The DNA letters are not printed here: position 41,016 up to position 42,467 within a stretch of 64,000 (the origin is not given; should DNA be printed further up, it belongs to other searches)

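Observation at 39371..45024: Candidate tetrahydrofolate-dependent demethylation module: amidohydrolase, two tandem LigM/GcvT-like demethylases, MetV-like zinc ribbon and MetF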

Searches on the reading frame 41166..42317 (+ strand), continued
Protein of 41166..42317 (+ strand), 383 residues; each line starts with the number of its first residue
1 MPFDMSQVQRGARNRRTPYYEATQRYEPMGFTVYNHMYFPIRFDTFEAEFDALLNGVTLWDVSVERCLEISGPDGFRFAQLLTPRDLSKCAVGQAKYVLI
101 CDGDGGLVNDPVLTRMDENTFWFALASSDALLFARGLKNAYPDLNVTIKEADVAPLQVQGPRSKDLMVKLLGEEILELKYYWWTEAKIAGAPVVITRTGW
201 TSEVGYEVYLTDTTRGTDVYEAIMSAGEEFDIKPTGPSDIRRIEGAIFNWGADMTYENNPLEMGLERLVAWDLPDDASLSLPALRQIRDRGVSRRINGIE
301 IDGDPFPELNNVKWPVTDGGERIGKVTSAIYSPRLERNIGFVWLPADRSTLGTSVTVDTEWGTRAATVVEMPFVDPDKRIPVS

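Call 20: find_related_loci(query=window:41166-42317:+, collection=genome_contigs, flank=8000)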
Query window:41166-42317:+ (383 aa) in genome_contigs; peptide patterns used: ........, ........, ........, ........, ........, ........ (x = any residue, [..] = any of these).
371 stretches matched a pattern; 345 encode a relative of the query (tblastn E <= 1e-3); the best 80 are kept; 80 distinct loci.
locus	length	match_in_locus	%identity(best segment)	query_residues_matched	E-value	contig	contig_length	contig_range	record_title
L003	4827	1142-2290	98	1-383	0e+0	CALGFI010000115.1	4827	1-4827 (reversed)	MAG TPA_asm: uncultured bacterium isolate ERR671918_bin.38_CONCOCT_v1.1_MAG genome assembly, contig: ERZ1756179.4849, wh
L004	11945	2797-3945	97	1-383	0e+0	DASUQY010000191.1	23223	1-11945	MAG TPA_asm: Actinomycetota bacterium isolate SMAG_U1693 k141_98081, whole genome shotgun sequence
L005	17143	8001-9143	86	3-383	0e+0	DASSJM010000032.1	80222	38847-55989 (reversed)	MAG TPA_asm: Actinomycetota bacterium isolate SMAG_U1115 k141_1533838, whole genome shotgun sequence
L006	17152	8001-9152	87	1-383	0e+0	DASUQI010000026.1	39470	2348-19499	MAG TPA_asm: Actinomycetota bacterium isolate SMAG_U1677 k141_964840, whole genome shotgun sequence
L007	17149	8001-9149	86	1-383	0e+0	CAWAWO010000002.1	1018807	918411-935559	MAG: uncultured Actinomycetes bacterium isolate MFD05454.bin.2.5 genome assembly, contig: contig_3545, whole genome shot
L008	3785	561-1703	86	3-383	0e+0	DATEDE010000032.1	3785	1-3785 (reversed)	MAG TPA_asm: Actinomycetota bacterium isolate SMAG_U8290 k141_1312417, whole genome shotgun sequence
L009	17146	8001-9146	86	2-383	0e+0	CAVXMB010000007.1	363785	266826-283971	MAG: uncultured Actinomycetota bacterium isolate MFD09206.bin.2.162 genome assembly, contig: contig_20663, whole genome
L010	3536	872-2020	84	1-383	0e+0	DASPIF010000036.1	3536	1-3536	MAG TPA_asm: Actinomycetota bacterium isolate SMAG_U11976 k141_688451, whole genome shotgun sequence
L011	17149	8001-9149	85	1-383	0e+0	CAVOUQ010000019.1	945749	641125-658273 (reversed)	MAG: uncultured Actinomycetes bacterium isolate MFD10007.bin.2.82 genome assembly, contig: contig_38267, whole genome sh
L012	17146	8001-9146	85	2-383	0e+0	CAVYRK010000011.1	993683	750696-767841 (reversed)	MAG: uncultured Actinomycetota bacterium isolate MFD06085.bin.2.1 genome assembly, contig: contig_7519, whole genome sho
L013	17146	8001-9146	86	2-383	0e+0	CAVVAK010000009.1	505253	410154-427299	MAG: uncultured Actinomycetota bacterium isolate MFD09206.bin.3.266 genome assembly, contig: contig_5124, whole genome s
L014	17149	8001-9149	85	1-383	0e+0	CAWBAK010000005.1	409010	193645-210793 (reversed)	MAG: uncultured Actinomycetes bacterium isolate MFD09206.bin.1.69 genome assembly, contig: contig_4250, whole genome sho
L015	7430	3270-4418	85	1-383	0e+0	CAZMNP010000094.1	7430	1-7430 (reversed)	MAG TPA_asm: uncultured Actinomycetes bacterium isolate binchicken_co31_380 genome assembly, contig: k141_3263167, whole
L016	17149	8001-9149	86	1-383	0e+0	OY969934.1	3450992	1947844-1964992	MAG: uncultured Actinomycetes bacterium isolate MFD04944.bin.1.31 genome assembly, chromosome: 1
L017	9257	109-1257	85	1-383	0e+0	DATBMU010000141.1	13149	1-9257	MAG TPA_asm: Actinomycetota bacterium isolate SMAG_U4006 k141_3011738, whole genome shotgun sequence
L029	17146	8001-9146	83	2-383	0e+0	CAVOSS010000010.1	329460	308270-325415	MAG: uncultured Actinomycetota bacterium isolate MFD00392.bin.2.136 genome assembly, contig: contig_32481, whole genome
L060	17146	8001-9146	82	2-383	0e+0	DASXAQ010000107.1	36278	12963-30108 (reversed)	MAG TPA_asm: Actinomycetota bacterium isolate SMAG_U3770 k141_1807321, whole genome shotgun sequence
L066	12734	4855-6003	80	1-383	0e+0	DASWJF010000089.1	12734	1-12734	MAG TPA_asm: Actinomycetota bacterium isolate SMAG_U2888 k141_3382073, whole genome shotgun sequence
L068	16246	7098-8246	83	1-383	0e+0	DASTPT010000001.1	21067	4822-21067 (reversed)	MAG TPA_asm: Actinomycetota bacterium isolate SMAG_U2204 k141_660834, whole genome shotgun sequence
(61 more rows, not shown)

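Call 34: search_protein_families(library=ncbifam, proteins=[L066:3636-4832:+, L012:4609-5922:+, L012:5933-6712:+, L012:6804-7838:+, L001:8949-9866:+], max_evalue=0.00001)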
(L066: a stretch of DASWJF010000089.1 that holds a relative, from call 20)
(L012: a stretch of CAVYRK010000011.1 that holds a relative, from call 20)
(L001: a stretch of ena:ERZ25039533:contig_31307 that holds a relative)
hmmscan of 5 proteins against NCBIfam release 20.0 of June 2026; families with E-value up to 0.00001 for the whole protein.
L066:3636-4832:+ (398 aa): 5 families
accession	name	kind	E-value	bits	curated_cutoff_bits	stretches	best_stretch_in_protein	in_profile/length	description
NF058607.1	GlBtMonoOxGbcA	equivalog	3.4e-50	170.7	670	2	26-223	32-227/420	glycine betaine monooxygenase oxygenase subunit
NF042946.1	3PPDioc_HcaE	equivalog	6.2e-25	88.1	830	1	30-224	19-220/450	3-phenylpropionate/cinnamic acid dioxygenase subunit alpha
NF041684.1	ant_diox_AndAc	equivalog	1e-23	83.6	750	1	26-218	22-222/418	anthranilate 1,2-dioxygenase large subunit AndAc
TIGR03228.1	anthran_1_2_A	equivalog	2.8e-23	82.3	671.9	1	31-219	20-214/438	anthranilate 1,2-dioxygenase large subunit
TIGR03229.1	benzo_1_2_benA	equivalog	1.4e-17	63.7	780.95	1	30-219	19-216/433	benzoate 1,2-dioxygenase large subunit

L012:4609-5922:+ (437 aa): 5 families
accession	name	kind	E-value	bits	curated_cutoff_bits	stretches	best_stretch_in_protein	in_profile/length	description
NF058607.1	GlBtMonoOxGbcA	equivalog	2.8e-55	187.5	670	2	56-261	25-227/420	glycine betaine monooxygenase oxygenase subunit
NF042946.1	3PPDioc_HcaE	equivalog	1.5e-25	90.1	830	1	65-262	17-220/450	3-phenylpropionate/cinnamic acid dioxygenase subunit alpha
TIGR03228.1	anthran_1_2_A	equivalog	1.6e-22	79.9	671.9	1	67-259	19-216/438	anthranilate 1,2-dioxygenase large subunit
NF041684.1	ant_diox_AndAc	equivalog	5.3e-22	78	750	1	58-256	17-222/418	anthranilate 1,2-dioxygenase large subunit AndAc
TIGR03229.1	benzo_1_2_benA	equivalog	1.5e-21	76.8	780.95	1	62-261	14-220/433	benzoate 1,2-dioxygenase large subunit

L012:5933-6712:+ (259 aa): 14 families
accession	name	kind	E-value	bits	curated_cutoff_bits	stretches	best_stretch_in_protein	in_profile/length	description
NF043040.1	corrin_prot_MT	hypoth_equivalog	6.9e-18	64.9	180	1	46-149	38-147/216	corrinoid protein-associated methyltransferase CpaM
NF041820.1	daptide_MTase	equivalog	8e-13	48.4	175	1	44-155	33-148/243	daptide-type RiPP biosynthesis methyltransferase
NF001241.0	PRK00216.1-2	equivalog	3.6e-12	46.4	327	1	36-151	39-149/231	demethylmenaquinone methyltransferase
TIGR01983.1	UbiG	equivalog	1.5e-11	44.1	102.95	1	48-162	49-164/228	bifunctional 2-polyprenyl-6-hydroxyphenol methylase/3-demethylubiquinol 3-O-methyltransferase UbiG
NF045667.1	MTase_DVU1556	equivalog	6.9e-11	42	155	1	43-152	17-122/213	DVU_1556 family methyltransferase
TIGR02072.1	BioC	equivalog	7.1e-10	39.1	184.95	1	48-153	34-136/244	malonyl-ACP O-methyltransferase BioC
TIGR01934.1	MenG_MenH_UbiE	subfamily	1.4e-09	37.6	158.35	1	31-149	27-141/223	ubiquinone/menaquinone biosynthesis methyltransferase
TIGR02021.1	BchM-ChlM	equivalog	5.1e-08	32.6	158.9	1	48-121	54-125/218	magnesium protoporphyrin IX methyltransferase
NF007610.0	PRK10258.1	equivalog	6.7e-08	32.2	342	1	43-151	37-140/251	malonyl-ACP O-methyltransferase BioC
NF041537.1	ArsM_AhpD_UU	exception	1.4e-07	30.6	510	1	46-150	74-181/345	arsenite methyltransferase/AhpD domain selenoprotein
NF041536.1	ArsM_DUF2284_UU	exception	1.3e-06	27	575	1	45-150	73-181/459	arsenite methyltransferase/DUF2284 domain selenoprotein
NF047649.1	MTase_UXPK_star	exception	1.4e-06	27.6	460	1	46-150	75-182/283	methyltransferase/UXPK-star double selenoprotein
NF001240.0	PRK00216.1-1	equivalog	1.6e-06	27.4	378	1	30-149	50-168/251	bifunctional demethylmenaquinone methyltransferase/2-methoxy-6-polyprenyl-1,4-benzoquinol methylase UbiE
NF010703.0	PRK14103.1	equivalog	3.6e-06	26.6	320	1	46-171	27-145/256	trans-aconitate 2-methyltransferase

L012:6804-7838:+ (344 aa): 0 families

L001:8949-9866:+ (305 aa): 3 families
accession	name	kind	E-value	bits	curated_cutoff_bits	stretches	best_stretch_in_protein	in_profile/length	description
TIGR03466.1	HpnA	hypoth_equivalog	1.2e-13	50.6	367.65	1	8-252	4-272/327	hopanoid-associated sugar epimerase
NF004520.0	PRK05865.1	equivalog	1.4e-13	49.7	1509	1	9-228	5-200/854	sugar epimerase family protein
TIGR01777.1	yfcH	hypoth_equivalog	3.3e-07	30.2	207.35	0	133-240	148-254/292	TIGR01777 family oxidoreductase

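Call 35: search_protein_families(library=pfam, proteins=[L066:3636-4832:+, L012:4609-5922:+, L012:5933-6712:+, L012:6804-7838:+, L068:5230-6936:+], max_evalue=0.001)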
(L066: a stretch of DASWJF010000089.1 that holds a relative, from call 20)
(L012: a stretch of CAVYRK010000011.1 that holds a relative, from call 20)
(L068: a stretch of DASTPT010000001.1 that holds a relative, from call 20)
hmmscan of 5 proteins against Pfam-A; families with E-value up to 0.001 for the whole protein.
L066:3636-4832:+ (398 aa): 2 families
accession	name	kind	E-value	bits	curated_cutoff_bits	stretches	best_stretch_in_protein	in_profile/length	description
PF00848.25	Ring_hydroxyl_A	-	7.5e-49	166.9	24.9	1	185-375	2-202/208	Ring hydroxylating alpha subunit (catalytic domain)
PF00355.32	Rieske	-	3.4e-20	72.2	20.3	1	49-137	1-86/88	Rieske [2Fe-2S] domain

L012:4609-5922:+ (437 aa): 2 families
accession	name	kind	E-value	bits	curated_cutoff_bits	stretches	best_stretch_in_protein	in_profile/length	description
PF00848.25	Ring_hydroxyl_A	-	1.1e-49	169.7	24.9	1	227-416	6-205/208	Ring hydroxylating alpha subunit (catalytic domain)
PF00355.32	Rieske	-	2.4e-16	59.8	20.3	1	86-175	1-86/88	Rieske [2Fe-2S] domain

L012:5933-6712:+ (259 aa): 9 families
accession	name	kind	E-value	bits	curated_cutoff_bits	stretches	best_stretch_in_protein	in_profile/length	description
PF08241.18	Methyltransf_11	-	4.3e-17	63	21.2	1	53-148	1-94/95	Methyltransferase domain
PF13649.12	Methyltransf_25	-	1.1e-16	61.8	27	1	52-145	1-97/97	Methyltransferase domain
PF08242.18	Methyltransf_12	-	1.6e-15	58.1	30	1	53-146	1-97/98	Methyltransferase domain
PF13489.12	Methyltransf_23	-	1.8e-14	54.2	27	1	37-174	10-124/164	Methyltransferase domain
PF13847.12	Methyltransf_31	-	5.1e-13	49.4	27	1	47-153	2-113/145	Methyltransferase domain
PF01209.24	Ubie_methyltran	-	6.6e-07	29.4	20.1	1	41-149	40-151/233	ubiE/COQ5 methyltransferase family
PF02353.26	CMAS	-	3.8e-06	26.9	27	1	42-153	56-168/273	Mycolic acid cyclopropane synthetase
PF01728.25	FtsJ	-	9.9e-05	22.8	24.1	1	45-136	17-114/181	FtsJ-like methyltransferase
PF13561.12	adh_short_C2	-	0.00034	20.7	27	1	62-138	12-97/236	Enoyl-(Acyl carrier protein) reductase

L012:6804-7838:+ (344 aa): 1 family
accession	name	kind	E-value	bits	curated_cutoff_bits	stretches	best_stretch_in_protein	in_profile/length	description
PF22612.2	GH113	-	9.6e-05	22.3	27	1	157-275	148-256/289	Glycoside Hydrolase Family 113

L068:5230-6936:+ (568 aa): 0 families

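Call 41: search_dna_similar(query=window:41166-42317:+, collection=plasmids, mode=protein, max_evalue=1e-30, max_rows=30)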
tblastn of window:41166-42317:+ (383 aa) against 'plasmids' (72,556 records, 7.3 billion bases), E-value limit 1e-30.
Records with a match: 40; places in all: 41; records where one place covers at least 80% of the query: 40.
Best place of each record, by identity: <60% 40.
By first word of the organism name: Haloarcula 11; Phaeobacter 9; Paracoccus 3; Listeria 2; Loktanella 1; Lichenihabitans 1; Marivivens 1; Halomicrococcus 1; Marinovum 1; Antarctobacter 1; and 9 more.
By predicted mobility (MOB-suite, as given by PLSDB): non-mobilizable 34; conjugative 4; mobilizable 2.
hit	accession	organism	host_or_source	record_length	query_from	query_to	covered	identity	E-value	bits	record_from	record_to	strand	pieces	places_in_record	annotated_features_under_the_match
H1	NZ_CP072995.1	Loktanella salsilacus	-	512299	11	380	97%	51.1%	5e-109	358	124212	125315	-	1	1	glycine cleavage T C-terminal barrel domain-containing protein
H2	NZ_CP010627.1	Phaeobacter inhibens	cell culture,fish larvae aquaculture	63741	4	378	98%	49.2%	5e-108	355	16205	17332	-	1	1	glycine cleavage T C-terminal barrel domain-containing protein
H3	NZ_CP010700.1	Phaeobacter inhibens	cell culture,cleaning system aquaculture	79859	4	378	98%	49.2%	5e-108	355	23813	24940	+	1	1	glycine cleavage T C-terminal barrel domain-containing protein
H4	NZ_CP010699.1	Phaeobacter inhibens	cell culture,cleaning system aquaculture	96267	4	378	98%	49.2%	5e-108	355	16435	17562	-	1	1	glycine cleavage T C-terminal barrel domain-containing protein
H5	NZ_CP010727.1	Phaeobacter inhibens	cell culture,clam larvae aquaculture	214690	11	383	97%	48.5%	2e-105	347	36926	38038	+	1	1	glycine cleavage T C-terminal barrel domain-containing protein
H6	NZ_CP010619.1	Phaeobacter inhibens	cell culture,cleaning system aquaculture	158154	11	383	97%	47.5%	3e-103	341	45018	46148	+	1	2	glycine cleavage T C-terminal barrel domain-containing protein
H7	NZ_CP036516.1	Lichenihabitans psoromatis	Psoroma sp.,culture,Lichen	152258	15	380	96%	45.1%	6e-99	329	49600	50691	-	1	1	glycine cleavage T C-terminal barrel domain-containing protein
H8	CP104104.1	Phaeobacter sp. G2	cell culture,Emiliania huxleyi RCC1216 ...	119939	7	373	96%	37.6%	5e-73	254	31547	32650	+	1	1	glycine cleavage system protein T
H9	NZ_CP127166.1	Marivivens sp. LCG002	cell culture,seawater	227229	5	374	97%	36.5%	4e-68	240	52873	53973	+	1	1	glycine cleavage T C-terminal barrel domain-containing protein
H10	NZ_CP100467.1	Halomicrococcus gelatinilyticus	cell culture,sediment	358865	13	379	96%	35.2%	4e-62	223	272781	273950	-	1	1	glycine cleavage T C-terminal barrel domain-containing protein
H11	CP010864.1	Marinovum algicola DG 898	-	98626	5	368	95%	35.4%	4e-65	231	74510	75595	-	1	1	DMSP demethylase (DmdA) | Acyl-CoA synthetase (AMP-forming)/AMP-acid ligase II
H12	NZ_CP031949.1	Phaeobacter inhibens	-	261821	13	370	93%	35.5%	3e-62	223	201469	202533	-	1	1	dimethylsulfoniopropionate demethylase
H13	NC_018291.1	Phaeobacter inhibens DSM 17395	-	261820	13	370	93%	35.5%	3e-62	223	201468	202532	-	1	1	dimethylsulfoniopropionate demethylase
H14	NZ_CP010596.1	Phaeobacter inhibens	cell culture,biofilm boat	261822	13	370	93%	35.5%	3e-62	223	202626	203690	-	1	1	dimethylsulfoniopropionate demethylase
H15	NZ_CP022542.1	Antarctobacter heliothermus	Skeletonema marinoi strain ST54,Cell ...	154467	3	370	96%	34.0%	3e-63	226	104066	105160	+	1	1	dimethylsulfoniopropionate demethylase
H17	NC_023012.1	Haloarcula hispanica N601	-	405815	13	360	91%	33.3%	2e-55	203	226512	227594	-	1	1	glycine cleavage system protein T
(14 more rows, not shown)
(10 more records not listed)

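Call 42: get_annotated_region(hit=H1, flank=9000)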
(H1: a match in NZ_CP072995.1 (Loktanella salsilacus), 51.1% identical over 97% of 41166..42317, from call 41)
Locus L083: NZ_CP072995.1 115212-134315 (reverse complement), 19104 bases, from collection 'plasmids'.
description: Loktanella salsilacus strain 1A07899 plasmid plas1, complete sequence
organism: Loktanella salsilacus (NCBI taxid 195913)
taxonomy: Bacteria; Pseudomonadota; Alphaproteobacteria; Rhodobacterales; Roseobacteraceae; Loktanella; Loktanella salsilacus
host: -; source: -; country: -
typing (MOB-suite, as given by PLSDB): non-mobilizable
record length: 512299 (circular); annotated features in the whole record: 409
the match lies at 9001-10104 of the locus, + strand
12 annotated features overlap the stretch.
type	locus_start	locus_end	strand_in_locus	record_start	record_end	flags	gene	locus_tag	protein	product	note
CDS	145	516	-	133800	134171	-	-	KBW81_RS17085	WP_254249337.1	glutaredoxin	-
CDS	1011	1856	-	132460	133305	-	-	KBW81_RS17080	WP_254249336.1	sterol desaturase family protein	GO:0006629 - lipid metabolic process [Evidence IEA]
CDS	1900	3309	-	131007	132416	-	-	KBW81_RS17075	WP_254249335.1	multicopper oxidase domain-containing protein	-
CDS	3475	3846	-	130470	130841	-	-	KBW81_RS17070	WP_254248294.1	SHOCT domain-containing protein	-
CDS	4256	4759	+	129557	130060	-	-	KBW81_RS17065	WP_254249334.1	rhodanese-like domain-containing protein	-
CDS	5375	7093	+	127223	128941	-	-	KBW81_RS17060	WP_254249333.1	EAL domain-containing protein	-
CDS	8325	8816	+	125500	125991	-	-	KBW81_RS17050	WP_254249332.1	Lrp/AsnC family transcriptional regulator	-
CDS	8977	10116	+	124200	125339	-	-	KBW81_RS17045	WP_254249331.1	glycine cleavage T C-terminal barrel domain-containing protein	-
CDS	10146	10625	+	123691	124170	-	-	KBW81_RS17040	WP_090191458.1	OsmC family protein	GO:0006979 - response to oxidative stress [Evidence IEA]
CDS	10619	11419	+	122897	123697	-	-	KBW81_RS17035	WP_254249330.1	enoyl-CoA hydratase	-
CDS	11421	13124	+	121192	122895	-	-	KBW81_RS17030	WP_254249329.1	acyl-CoA synthetase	-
CDS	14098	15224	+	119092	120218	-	-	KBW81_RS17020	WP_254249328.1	IS3 family transposase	-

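Call 43: get_annotated_region(hit=H2, flank=9000)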
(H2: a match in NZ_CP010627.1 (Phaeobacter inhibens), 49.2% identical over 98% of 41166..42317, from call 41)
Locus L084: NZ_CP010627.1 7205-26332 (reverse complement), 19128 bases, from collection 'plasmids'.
description: Phaeobacter inhibens strain P51 plasmid pP51_d, complete sequence
organism: Phaeobacter inhibens (NCBI taxid 221822)
taxonomy: Bacteria; Pseudomonadota; Alphaproteobacteria; Rhodobacterales; Roseobacteraceae; Phaeobacter; Phaeobacter inhibens
host: -; source: cell culture,fish larvae aquaculture; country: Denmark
typing (MOB-suite, as given by PLSDB): non-mobilizable; replicon rep_cluster_579; mating-pair formation MPF_T
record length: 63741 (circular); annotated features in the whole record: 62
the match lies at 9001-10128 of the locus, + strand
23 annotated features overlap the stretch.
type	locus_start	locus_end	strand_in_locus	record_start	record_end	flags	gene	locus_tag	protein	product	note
CDS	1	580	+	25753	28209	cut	-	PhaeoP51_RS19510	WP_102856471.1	type I restriction enzyme HsdR N-terminal domain-containing protein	-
CDS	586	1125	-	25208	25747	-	-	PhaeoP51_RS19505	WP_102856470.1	recombinase family protein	GO:0006310 - DNA recombination [Evidence IEA]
CDS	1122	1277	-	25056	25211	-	-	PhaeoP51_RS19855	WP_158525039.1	hypothetical protein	-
CDS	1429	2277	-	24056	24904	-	-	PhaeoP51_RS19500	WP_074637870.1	cation diffusion facilitator family transporter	GO:0006812 - monoatomic cation transport [Evidence IEA]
CDS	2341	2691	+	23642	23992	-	-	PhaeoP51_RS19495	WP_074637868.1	metalloregulator ArsR/SmtB family transcription factor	GO:0006355 - regulation of DNA-templated transcription [Evidence IEA]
CDS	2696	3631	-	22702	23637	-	-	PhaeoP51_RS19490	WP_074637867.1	cation diffusion facilitator family transporter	-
CDS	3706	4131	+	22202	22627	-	-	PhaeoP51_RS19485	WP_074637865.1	helix-turn-helix domain-containing protein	-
CDS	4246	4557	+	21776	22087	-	-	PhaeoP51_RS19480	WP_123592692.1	hypothetical protein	-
CDS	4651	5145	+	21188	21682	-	-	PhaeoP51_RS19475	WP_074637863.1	DUF411 domain-containing protein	-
CDS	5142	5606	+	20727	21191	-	-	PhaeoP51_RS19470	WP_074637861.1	cytochrome c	-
CDS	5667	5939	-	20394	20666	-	-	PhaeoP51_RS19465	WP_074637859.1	metal-sensitive transcriptional regulator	-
CDS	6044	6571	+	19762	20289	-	-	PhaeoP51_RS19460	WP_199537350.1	DUF305 domain-containing protein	-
CDS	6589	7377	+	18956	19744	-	-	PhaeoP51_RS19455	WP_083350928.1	MauE/DoxX family redox-associated membrane protein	GO:0030416 - methylamine metabolic process [Evidence IEA]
CDS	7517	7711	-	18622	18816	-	-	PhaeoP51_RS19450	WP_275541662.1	zincin-like metallopeptidase domain-containing protein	-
CDS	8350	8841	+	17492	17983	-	-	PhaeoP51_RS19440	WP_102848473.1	Lrp/AsnC family transcriptional regulator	-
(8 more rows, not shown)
